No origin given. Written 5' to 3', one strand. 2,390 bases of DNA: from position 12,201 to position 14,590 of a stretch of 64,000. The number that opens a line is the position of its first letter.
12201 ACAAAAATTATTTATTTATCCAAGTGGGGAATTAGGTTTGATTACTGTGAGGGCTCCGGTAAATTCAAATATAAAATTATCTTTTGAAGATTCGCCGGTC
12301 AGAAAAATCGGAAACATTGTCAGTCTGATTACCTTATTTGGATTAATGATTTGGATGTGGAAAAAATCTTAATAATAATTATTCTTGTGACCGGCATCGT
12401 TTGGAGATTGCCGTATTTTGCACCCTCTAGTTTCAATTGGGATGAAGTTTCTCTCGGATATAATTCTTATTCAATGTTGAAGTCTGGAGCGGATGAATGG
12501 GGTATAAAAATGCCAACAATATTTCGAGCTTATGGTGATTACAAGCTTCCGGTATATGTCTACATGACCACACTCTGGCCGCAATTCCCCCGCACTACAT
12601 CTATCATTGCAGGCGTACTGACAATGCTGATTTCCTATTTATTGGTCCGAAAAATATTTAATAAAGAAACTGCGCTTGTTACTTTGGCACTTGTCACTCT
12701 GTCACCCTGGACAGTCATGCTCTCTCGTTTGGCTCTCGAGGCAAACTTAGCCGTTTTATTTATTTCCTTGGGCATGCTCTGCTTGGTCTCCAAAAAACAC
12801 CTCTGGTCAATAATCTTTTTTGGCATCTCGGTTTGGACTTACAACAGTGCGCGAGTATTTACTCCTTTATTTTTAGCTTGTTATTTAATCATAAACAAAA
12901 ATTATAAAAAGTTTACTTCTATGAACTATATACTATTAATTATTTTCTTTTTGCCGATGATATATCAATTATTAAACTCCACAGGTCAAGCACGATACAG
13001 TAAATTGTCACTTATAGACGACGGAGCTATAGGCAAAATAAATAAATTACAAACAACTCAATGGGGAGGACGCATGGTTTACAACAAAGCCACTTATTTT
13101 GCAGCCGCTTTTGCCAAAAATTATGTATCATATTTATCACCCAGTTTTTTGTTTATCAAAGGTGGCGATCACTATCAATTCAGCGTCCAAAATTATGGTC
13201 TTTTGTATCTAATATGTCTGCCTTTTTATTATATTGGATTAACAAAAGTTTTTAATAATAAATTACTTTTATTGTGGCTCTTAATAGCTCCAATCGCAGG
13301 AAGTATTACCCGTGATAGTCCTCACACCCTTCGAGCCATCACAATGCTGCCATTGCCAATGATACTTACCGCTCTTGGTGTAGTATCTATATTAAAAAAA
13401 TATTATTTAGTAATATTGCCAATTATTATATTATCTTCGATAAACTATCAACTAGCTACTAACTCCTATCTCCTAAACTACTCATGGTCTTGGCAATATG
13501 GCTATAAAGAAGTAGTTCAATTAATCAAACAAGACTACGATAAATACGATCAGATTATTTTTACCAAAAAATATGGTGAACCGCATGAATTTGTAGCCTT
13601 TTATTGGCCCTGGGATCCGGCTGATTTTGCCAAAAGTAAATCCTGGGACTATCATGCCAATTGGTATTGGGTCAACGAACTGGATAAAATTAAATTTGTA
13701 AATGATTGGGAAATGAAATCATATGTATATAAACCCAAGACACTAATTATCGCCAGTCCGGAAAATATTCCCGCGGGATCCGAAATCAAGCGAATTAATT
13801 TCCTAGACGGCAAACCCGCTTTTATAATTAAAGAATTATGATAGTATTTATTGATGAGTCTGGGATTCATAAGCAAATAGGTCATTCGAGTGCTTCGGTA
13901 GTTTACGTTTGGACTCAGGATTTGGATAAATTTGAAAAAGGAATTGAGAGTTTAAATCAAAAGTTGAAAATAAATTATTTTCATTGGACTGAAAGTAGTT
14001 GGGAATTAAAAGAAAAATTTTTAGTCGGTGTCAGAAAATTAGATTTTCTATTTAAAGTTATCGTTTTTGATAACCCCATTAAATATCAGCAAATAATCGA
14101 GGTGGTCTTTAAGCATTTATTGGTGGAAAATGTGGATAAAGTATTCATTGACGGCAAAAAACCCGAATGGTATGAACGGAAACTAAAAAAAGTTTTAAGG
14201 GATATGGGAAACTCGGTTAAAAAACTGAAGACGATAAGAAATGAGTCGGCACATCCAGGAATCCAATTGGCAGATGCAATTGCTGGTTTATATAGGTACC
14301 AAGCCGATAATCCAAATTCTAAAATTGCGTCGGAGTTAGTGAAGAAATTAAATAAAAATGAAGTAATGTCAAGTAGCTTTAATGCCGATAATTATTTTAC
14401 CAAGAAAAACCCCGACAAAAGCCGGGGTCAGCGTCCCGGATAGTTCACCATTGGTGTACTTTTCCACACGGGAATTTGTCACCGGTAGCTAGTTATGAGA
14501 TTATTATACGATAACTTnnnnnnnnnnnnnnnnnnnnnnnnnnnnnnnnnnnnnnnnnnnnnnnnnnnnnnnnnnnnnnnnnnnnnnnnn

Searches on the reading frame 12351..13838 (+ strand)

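Call 12: search_protein_families(library=pfam, proteins=[window:12351-13838:+], max_evalue=0.001)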
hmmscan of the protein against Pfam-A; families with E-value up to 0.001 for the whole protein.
window:12351-13838:+ (496 aa): 2 families
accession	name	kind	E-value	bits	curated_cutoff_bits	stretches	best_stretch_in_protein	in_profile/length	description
PF13231.12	PMT_2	-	1.6e-08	35.4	26.1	1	82-203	26-153/160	Dolichyl-phosphate-mannose-protein mannosyltransferase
PF02366.24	PMT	-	0.00075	19.6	22.7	1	81-201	86-225/245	Dolichyl-phosphate-mannose-protein mannosyltransferase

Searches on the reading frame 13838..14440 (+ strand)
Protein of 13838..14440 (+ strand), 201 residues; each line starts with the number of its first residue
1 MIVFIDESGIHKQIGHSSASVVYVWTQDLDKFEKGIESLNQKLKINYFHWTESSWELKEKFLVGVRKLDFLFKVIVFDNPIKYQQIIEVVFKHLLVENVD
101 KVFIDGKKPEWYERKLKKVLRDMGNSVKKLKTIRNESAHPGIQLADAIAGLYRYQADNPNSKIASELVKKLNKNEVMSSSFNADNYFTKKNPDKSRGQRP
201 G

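Call 12: search_protein_families(library=pfam, proteins=[window:13838-14440:+], max_evalue=0.001)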
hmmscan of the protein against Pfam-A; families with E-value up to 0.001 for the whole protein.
window:13838-14440:+ (201 aa): 1 family
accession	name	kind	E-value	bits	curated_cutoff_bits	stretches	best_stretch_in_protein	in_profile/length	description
PF12686.12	DUF3800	-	2.6e-08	35.1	21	1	2-154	1-148/149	Protein of unknown function (DUF3800)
